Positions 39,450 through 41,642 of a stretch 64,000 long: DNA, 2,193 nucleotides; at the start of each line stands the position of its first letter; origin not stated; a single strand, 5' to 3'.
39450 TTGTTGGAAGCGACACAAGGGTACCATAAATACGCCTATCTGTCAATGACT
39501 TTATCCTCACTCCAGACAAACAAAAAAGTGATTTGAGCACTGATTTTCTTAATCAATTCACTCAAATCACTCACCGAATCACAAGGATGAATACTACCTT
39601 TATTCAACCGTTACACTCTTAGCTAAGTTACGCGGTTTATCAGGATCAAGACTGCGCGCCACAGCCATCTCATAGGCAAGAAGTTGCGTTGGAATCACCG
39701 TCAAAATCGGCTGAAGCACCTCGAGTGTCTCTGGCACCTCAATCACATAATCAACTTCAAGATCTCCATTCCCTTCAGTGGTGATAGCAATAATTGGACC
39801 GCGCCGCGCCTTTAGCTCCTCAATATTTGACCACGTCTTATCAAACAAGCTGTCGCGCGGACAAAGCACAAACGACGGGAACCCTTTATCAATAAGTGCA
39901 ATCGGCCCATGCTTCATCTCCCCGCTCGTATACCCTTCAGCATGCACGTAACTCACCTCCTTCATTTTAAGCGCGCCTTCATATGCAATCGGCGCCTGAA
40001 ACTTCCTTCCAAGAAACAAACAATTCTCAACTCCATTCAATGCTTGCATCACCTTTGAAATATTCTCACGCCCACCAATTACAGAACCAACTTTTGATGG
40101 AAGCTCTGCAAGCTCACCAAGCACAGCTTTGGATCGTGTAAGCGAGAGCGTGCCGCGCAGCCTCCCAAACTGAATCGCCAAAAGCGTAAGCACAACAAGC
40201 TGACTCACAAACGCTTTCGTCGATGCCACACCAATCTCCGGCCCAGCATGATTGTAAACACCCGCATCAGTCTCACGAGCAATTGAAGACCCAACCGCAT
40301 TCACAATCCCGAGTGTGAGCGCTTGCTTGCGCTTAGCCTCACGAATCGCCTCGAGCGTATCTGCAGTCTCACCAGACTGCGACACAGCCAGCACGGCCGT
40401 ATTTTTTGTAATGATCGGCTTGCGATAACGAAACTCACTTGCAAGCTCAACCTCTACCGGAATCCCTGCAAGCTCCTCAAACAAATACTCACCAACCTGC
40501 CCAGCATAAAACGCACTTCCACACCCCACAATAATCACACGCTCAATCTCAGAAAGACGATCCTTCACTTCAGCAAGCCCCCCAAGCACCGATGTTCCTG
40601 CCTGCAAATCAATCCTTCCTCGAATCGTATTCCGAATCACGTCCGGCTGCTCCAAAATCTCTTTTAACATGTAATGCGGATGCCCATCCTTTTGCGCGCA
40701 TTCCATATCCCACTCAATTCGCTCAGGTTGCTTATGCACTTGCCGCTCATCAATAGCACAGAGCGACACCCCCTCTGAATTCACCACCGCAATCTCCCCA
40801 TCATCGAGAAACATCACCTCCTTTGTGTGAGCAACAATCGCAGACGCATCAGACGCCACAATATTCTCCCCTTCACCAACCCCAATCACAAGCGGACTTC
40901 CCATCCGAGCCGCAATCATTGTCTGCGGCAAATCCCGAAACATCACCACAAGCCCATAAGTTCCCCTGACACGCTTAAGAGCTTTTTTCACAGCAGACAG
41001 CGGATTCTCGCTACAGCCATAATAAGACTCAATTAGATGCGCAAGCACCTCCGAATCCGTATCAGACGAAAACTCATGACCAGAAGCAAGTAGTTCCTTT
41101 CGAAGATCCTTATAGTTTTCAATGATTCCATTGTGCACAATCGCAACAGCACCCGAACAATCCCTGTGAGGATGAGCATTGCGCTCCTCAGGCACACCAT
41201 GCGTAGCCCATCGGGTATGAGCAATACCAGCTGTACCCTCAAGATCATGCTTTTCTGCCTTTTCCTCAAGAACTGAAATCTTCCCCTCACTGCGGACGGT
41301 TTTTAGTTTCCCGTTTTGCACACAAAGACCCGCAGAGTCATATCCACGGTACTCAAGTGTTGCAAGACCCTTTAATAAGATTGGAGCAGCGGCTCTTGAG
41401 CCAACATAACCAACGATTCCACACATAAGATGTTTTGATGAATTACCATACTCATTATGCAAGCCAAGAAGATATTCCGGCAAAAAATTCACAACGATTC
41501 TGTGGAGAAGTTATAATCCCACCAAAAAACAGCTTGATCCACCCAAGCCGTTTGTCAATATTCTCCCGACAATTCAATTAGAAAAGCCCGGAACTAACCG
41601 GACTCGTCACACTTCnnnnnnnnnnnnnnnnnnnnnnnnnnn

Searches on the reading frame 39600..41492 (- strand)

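Call 9: search_protein_families(library=pfam, proteins=[window:39600-41492:-], max_evalue=0.001)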
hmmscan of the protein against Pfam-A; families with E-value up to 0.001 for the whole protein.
window:39600-41492:- (630 aa): 3 families
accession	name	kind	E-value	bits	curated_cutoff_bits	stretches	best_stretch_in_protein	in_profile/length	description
PF01380.27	SIS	-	2.4e-54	183.1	25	2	313-440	2-130/131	SIS domain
PF13522.11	GATase_6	-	4.1e-21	75.8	27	1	84-214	8-129/130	Glutamine amidotransferase domain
PF13537.11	GATase_7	-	7.2e-16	58.8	25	1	100-220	7-122/123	Glutamine amidotransferase domain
